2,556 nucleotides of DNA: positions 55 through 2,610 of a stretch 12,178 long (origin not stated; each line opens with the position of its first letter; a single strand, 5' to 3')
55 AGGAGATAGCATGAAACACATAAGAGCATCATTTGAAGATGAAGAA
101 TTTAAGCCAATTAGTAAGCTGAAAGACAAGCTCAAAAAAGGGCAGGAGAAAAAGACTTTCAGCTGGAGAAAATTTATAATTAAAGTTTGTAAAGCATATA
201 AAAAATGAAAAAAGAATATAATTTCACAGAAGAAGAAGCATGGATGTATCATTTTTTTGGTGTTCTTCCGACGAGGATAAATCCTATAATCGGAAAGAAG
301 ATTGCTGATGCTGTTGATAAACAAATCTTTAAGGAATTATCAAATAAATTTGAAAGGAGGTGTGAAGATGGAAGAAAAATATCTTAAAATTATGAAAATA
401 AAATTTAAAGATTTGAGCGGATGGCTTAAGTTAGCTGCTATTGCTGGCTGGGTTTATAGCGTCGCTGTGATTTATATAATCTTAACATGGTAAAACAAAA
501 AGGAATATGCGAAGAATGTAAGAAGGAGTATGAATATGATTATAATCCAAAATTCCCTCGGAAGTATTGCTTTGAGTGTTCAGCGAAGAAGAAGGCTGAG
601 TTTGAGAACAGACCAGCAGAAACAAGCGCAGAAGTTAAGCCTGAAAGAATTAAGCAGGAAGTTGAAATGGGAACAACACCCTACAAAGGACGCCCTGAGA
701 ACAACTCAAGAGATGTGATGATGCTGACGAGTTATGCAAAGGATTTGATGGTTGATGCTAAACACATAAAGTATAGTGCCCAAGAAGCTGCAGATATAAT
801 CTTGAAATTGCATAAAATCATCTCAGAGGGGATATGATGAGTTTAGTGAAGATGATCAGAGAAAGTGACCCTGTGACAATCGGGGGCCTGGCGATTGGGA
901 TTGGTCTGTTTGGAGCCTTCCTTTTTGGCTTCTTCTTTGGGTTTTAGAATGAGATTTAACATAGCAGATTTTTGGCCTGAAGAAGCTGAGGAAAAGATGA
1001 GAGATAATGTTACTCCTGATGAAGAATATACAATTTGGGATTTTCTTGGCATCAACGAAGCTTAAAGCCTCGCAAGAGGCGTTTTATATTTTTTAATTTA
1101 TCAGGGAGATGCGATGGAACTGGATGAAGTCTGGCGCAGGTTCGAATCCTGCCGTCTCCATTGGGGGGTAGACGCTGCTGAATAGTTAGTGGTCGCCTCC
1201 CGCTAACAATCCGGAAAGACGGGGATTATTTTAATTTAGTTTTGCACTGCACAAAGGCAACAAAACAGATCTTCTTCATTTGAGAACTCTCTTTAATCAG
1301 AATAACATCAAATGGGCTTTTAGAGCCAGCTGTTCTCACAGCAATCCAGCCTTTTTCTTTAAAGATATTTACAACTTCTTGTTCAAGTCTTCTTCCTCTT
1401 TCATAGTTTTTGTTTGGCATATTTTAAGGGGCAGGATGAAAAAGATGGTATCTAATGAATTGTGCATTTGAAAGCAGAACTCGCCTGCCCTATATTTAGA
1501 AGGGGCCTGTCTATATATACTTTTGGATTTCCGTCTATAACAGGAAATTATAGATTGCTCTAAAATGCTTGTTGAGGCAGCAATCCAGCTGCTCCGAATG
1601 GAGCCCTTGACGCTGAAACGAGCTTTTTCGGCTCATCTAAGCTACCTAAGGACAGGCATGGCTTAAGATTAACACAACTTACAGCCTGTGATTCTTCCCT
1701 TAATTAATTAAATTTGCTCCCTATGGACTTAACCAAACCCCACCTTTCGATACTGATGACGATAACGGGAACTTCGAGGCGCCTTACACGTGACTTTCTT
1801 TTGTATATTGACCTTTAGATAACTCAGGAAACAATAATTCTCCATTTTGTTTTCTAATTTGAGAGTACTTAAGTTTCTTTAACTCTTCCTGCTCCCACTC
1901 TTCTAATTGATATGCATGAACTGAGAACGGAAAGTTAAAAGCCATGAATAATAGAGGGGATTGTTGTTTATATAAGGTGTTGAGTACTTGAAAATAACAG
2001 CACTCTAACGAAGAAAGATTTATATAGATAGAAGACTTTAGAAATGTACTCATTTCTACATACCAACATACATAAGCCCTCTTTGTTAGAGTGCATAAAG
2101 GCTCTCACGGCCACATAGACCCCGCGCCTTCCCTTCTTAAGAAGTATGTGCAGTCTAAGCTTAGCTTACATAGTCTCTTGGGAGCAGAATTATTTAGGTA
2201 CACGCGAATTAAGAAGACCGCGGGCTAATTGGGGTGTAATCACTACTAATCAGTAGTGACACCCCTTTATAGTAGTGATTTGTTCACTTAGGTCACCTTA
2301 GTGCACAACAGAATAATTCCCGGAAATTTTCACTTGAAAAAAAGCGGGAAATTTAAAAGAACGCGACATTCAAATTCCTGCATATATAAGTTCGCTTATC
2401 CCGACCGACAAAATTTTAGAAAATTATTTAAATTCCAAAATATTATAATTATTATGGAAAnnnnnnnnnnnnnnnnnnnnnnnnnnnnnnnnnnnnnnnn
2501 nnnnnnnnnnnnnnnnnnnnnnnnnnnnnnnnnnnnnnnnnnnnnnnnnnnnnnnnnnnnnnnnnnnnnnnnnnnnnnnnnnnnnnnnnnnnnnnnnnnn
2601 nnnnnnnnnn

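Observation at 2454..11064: Head-only HK97-lineage module in a 12-kb genome with archaeal grammar: minimal virus or capsid-forming satellite?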

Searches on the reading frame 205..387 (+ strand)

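Call 11: search_protein_families(library=pfam, proteins=[window:205-387:+], max_evalue=1)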
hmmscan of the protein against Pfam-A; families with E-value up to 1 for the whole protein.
window:205-387:+ (60 aa): 1 family
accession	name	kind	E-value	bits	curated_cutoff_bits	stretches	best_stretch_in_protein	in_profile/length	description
PF14038.11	YqzE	-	0.042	14.4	27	1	3-25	28-50/54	YqzE-like protein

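Call 117: search_protein_families(library=phrogs, proteins=[window:205-387:+], max_evalue=0.05)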
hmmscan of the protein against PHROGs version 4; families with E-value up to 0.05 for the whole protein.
window:205-387:+ (60 aa): 0 families

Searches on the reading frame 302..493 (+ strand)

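Call 11: search_protein_families(library=pfam, proteins=[window:302-493:+], max_evalue=1)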
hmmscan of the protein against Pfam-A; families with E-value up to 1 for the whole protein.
window:302-493:+ (63 aa): 1 family
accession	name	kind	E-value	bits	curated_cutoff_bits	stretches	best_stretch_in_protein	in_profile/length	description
PF23632.1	SAP_RNF34_RFFL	-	0.04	14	27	1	29-47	7-25/50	RNF34/RFFL SAP domain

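Call 117: search_protein_families(library=phrogs, proteins=[window:302-493:+], max_evalue=0.05)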
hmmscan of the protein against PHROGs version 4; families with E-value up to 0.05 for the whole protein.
window:302-493:+ (63 aa): 1 family
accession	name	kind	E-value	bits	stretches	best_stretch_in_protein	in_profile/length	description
phrog_17484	-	moron, auxiliary metabolic gene and host takeover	0.017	16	1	38-58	11-32/38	membrane protein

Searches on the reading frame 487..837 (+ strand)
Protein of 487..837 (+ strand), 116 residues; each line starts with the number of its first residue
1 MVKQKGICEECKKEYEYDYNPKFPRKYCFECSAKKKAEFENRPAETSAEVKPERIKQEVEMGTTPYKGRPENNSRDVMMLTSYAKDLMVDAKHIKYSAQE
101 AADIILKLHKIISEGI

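Call 11: search_protein_families(library=pfam, proteins=[window:487-837:+], max_evalue=1)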
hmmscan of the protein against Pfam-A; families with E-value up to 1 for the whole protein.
window:487-837:+ (116 aa): 0 families

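Call 117: search_protein_families(library=phrogs, proteins=[window:487-837:+], max_evalue=0.05)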
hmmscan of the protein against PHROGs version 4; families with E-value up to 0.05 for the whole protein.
window:487-837:+ (116 aa): 2 families
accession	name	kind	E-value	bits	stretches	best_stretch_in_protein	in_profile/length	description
phrog_1271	-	DNA, RNA and nucleotide metabolism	0.02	15.3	1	4-60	211-265/361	HNH endonuclease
phrog_5104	-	unknown function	0.036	14.6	1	7-66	57-91/228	-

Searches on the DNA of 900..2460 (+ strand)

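Call 14: search_rna_families(source=window, start=900, end=2460, threshold=evalue, max_evalue=10, show_alignments=3)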
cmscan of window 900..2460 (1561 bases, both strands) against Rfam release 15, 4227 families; matches with E-value up to 10: 15.
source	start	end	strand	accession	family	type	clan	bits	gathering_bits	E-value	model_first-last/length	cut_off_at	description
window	1998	2097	-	RF03457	MIR173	Gene; miRNA;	-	25.1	70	0.026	1-102/102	no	MIR173 microRNA precursor family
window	1105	1160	+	RF00005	tRNA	Gene; tRNA;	CL00001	25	29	0.018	1-71/71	no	tRNA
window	1429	1490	+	RF00376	HIV_GSL3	Cis-reg;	-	19.4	42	2.2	1-84/84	no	HIV gag stem loop 3 (GSL3)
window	975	1021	+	RF01143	sR16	Gene; snRNA; snoRNA; CD-box;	-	18.7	70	1.1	1-53/53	no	Small nucleolar RNA sR16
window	1994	2099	-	RF00778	MIR473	Gene; miRNA;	-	18.5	52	0.86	1-84/84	no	MIR473 microRNA precursor family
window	1826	1890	-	RF01422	snoR116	Gene; snRNA; snoRNA; CD-box;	-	16.9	47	5.9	1-86/86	no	small nucleolar RNA snoR116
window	1864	1952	-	RF03477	MIR862_2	Gene; miRNA;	-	16.9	71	6.8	1-90/90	no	MIR862_2 microRNA precursor family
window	1865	1946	+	RF00657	mir-184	Gene; miRNA;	-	16.6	54.1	2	1-86/86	no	mir-184 microRNA precursor family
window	1916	1969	+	RF02063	STnc350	Gene; sRNA;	-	16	60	9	1-68/68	no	Salmonella enterica sRNA STnc350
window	2280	2308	+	RF03655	MIR1887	Gene; miRNA;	-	16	90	9.8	1-63/63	no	MIR1887 microRNA precursor family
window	2310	2381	+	RF01676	P31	Gene; sRNA;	-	15.9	40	6.4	1-82/82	no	Pseudomonas sRNA P31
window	1107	1231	+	RF02553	YrlA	Gene; sRNA;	-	15.7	69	6.4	1-114/114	no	Y RNA-like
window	1223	1339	-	RF00322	SNORA31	Gene; snRNA; snoRNA; HACA-box;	-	15.7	40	9.5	1-130/130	no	Small nucleolar RNA SNORA31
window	1998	2096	-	RF03637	mir-5879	Gene; miRNA;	-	15.3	97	9.3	1-76/76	no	mir-5879 microRNA precursor family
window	1327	1551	-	RF00028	Intron_gpI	Intron;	-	14.6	50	1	1-253/253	no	Group I catalytic intron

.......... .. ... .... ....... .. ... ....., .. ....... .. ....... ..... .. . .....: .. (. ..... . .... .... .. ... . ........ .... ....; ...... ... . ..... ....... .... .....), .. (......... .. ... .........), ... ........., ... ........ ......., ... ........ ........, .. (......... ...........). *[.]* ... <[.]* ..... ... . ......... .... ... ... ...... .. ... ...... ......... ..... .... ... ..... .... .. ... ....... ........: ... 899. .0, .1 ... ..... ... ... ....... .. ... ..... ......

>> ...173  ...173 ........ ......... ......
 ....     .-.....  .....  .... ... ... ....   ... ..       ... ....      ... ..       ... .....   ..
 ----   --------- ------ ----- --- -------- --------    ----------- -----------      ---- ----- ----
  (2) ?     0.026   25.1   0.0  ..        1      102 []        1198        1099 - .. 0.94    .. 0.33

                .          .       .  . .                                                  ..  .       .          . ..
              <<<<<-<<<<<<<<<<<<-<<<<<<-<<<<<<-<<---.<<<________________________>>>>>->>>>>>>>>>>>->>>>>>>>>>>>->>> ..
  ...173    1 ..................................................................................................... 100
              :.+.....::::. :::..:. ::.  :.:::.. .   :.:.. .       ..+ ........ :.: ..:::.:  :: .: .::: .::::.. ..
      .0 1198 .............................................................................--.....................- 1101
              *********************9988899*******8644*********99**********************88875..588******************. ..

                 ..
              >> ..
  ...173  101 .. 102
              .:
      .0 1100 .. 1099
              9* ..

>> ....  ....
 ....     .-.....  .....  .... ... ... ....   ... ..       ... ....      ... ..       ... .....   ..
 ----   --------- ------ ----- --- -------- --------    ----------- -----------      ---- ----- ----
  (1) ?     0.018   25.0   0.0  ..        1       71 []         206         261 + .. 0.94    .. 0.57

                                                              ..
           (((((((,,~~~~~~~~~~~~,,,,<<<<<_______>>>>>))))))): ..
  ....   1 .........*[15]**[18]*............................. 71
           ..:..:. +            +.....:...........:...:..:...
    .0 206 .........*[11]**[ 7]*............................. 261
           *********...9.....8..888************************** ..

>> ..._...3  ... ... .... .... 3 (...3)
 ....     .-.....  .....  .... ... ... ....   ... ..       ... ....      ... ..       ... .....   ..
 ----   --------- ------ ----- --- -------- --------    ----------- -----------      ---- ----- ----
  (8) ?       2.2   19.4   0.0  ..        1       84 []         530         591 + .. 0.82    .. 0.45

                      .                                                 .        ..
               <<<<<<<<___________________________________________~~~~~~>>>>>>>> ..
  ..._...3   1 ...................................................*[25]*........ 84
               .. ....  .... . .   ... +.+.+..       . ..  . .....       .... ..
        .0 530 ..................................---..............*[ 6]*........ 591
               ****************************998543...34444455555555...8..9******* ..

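Call 115: build_rna_model(alignment_id=A12, structure=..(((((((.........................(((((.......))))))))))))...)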
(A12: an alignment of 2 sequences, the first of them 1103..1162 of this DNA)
Model R1 built from alignment A12 (2 sequences, 61 columns); structure: as given.
model positions 61; base pairs 12; branch points 0; effective number of sequences 2; information 0.761 bits per position. Calibrated on 0.2 Mb of random sequence (short: E-values are rough).
structure used (alignment columns):
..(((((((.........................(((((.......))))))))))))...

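Call 116: search_with_rna_model(model_id=R1, sources=[window, L002, L004, L007, L009, L011, L013, L015, L017, L018, L020, L021, L023, L026, L027, L028, L029, L031, L033, L034, L036, L038, L040, L042, L044, L045, L048, L049, L050, L051, L052, L053, L054, L055, L056, L057, L058, L059, L060, L061, L062, L063, L064, L065, L066, L067, L068, L069, L070, L071, L072, L073, L074, L075, L076, L077, L078, L079, L080, L081, L082, L088, L090, L091, L094, L095, L097, L098, L099, L100, L101, L103, L105, L106, L110, L111, L113, L120, L122, L123], max_evalue=1, show_alignments=6)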
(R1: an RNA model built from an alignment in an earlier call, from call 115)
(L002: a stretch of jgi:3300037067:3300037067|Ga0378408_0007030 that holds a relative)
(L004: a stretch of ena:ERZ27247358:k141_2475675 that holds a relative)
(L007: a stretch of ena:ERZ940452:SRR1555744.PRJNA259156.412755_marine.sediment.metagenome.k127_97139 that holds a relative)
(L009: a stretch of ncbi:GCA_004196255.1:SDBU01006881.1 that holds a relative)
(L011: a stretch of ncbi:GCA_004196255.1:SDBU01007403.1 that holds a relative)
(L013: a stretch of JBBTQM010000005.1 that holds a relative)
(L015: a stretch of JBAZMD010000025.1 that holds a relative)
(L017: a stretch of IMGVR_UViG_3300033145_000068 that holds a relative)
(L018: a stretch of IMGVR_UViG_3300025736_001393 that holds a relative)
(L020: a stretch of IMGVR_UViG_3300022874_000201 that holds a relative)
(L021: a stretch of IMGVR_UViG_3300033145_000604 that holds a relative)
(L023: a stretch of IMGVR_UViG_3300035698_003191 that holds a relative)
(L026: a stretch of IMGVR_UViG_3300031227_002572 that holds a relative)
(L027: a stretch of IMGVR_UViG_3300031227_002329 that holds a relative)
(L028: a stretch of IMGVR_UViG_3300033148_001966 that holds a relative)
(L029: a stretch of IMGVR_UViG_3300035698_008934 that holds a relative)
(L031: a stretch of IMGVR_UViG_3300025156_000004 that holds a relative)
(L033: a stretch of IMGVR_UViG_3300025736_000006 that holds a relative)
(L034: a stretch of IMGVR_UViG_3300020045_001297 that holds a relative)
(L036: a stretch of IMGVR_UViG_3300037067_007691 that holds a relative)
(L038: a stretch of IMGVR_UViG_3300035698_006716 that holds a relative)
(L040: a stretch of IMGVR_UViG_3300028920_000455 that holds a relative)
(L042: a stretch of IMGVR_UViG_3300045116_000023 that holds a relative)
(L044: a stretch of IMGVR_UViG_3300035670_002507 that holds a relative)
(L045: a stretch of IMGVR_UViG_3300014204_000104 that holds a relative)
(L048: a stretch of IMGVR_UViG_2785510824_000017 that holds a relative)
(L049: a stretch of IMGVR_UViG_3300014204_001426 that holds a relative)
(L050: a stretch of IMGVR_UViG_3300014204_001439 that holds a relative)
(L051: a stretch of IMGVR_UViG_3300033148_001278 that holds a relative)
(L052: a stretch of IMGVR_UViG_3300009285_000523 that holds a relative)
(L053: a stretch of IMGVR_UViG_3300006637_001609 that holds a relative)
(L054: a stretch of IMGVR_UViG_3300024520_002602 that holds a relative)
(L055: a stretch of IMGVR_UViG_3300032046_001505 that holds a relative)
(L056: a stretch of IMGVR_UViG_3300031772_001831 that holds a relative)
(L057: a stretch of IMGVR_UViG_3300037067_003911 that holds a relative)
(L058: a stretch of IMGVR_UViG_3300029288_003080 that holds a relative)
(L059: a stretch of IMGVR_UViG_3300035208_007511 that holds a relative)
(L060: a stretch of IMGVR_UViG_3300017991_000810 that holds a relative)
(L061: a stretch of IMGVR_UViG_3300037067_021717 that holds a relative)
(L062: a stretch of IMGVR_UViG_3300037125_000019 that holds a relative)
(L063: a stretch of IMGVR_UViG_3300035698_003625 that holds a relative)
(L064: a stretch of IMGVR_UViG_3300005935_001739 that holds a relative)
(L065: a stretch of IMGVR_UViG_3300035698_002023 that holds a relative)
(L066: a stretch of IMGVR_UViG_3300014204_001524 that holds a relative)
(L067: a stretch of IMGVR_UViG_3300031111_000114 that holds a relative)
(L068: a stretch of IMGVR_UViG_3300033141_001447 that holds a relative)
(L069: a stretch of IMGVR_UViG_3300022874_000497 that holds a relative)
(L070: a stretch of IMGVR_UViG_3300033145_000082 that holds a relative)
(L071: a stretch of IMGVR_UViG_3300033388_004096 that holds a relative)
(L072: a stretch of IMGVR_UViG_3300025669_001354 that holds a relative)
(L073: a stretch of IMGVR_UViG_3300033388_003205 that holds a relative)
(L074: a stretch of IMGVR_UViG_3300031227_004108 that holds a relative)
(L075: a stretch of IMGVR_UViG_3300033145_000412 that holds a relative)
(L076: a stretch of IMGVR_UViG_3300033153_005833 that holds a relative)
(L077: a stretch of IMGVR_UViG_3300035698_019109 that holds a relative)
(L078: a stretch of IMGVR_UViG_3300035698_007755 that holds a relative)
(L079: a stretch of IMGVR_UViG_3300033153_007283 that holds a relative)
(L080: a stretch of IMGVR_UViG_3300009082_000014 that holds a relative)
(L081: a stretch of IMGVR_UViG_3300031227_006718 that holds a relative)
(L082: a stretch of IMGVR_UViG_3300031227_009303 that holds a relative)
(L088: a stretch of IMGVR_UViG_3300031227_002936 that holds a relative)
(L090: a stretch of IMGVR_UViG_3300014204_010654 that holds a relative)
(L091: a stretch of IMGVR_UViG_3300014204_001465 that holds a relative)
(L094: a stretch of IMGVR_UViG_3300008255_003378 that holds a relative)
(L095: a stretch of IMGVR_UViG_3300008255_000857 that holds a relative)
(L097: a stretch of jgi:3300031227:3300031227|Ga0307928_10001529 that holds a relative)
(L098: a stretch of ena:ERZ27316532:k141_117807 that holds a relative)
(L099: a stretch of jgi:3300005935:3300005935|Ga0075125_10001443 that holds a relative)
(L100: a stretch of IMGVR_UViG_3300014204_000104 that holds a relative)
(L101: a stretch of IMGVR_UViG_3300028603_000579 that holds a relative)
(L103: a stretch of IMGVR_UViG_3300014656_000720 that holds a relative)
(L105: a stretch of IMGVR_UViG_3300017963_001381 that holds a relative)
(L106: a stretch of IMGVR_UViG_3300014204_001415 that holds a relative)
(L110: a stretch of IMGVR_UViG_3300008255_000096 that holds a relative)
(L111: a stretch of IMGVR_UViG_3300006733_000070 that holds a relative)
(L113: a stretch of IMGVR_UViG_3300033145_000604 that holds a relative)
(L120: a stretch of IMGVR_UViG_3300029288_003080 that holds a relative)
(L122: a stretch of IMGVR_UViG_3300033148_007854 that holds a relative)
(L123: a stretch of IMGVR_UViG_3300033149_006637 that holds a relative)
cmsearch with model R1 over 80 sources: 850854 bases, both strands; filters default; matches with E-value up to 1: 9.
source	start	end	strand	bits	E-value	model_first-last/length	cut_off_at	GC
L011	10599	10659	+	77.4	3.5e-17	1-61/61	no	0.54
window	1103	1162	+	73.6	3.6e-16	1-61/61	no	0.55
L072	9114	9168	+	41.5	2e-07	1-61/61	no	0.47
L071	8102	8163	+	37.4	2.4e-06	1-61/61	no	0.48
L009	964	1033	+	30.6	0.00017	1-61/61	no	0.51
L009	1053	1113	+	29.1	0.00043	1-61/61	no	0.56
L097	2797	2856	+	28.9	0.00052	1-61/61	no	0.5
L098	10451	10510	+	28.9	0.00052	1-61/61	no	0.5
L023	10734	10788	+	22.1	0.035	1-61/61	no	0.51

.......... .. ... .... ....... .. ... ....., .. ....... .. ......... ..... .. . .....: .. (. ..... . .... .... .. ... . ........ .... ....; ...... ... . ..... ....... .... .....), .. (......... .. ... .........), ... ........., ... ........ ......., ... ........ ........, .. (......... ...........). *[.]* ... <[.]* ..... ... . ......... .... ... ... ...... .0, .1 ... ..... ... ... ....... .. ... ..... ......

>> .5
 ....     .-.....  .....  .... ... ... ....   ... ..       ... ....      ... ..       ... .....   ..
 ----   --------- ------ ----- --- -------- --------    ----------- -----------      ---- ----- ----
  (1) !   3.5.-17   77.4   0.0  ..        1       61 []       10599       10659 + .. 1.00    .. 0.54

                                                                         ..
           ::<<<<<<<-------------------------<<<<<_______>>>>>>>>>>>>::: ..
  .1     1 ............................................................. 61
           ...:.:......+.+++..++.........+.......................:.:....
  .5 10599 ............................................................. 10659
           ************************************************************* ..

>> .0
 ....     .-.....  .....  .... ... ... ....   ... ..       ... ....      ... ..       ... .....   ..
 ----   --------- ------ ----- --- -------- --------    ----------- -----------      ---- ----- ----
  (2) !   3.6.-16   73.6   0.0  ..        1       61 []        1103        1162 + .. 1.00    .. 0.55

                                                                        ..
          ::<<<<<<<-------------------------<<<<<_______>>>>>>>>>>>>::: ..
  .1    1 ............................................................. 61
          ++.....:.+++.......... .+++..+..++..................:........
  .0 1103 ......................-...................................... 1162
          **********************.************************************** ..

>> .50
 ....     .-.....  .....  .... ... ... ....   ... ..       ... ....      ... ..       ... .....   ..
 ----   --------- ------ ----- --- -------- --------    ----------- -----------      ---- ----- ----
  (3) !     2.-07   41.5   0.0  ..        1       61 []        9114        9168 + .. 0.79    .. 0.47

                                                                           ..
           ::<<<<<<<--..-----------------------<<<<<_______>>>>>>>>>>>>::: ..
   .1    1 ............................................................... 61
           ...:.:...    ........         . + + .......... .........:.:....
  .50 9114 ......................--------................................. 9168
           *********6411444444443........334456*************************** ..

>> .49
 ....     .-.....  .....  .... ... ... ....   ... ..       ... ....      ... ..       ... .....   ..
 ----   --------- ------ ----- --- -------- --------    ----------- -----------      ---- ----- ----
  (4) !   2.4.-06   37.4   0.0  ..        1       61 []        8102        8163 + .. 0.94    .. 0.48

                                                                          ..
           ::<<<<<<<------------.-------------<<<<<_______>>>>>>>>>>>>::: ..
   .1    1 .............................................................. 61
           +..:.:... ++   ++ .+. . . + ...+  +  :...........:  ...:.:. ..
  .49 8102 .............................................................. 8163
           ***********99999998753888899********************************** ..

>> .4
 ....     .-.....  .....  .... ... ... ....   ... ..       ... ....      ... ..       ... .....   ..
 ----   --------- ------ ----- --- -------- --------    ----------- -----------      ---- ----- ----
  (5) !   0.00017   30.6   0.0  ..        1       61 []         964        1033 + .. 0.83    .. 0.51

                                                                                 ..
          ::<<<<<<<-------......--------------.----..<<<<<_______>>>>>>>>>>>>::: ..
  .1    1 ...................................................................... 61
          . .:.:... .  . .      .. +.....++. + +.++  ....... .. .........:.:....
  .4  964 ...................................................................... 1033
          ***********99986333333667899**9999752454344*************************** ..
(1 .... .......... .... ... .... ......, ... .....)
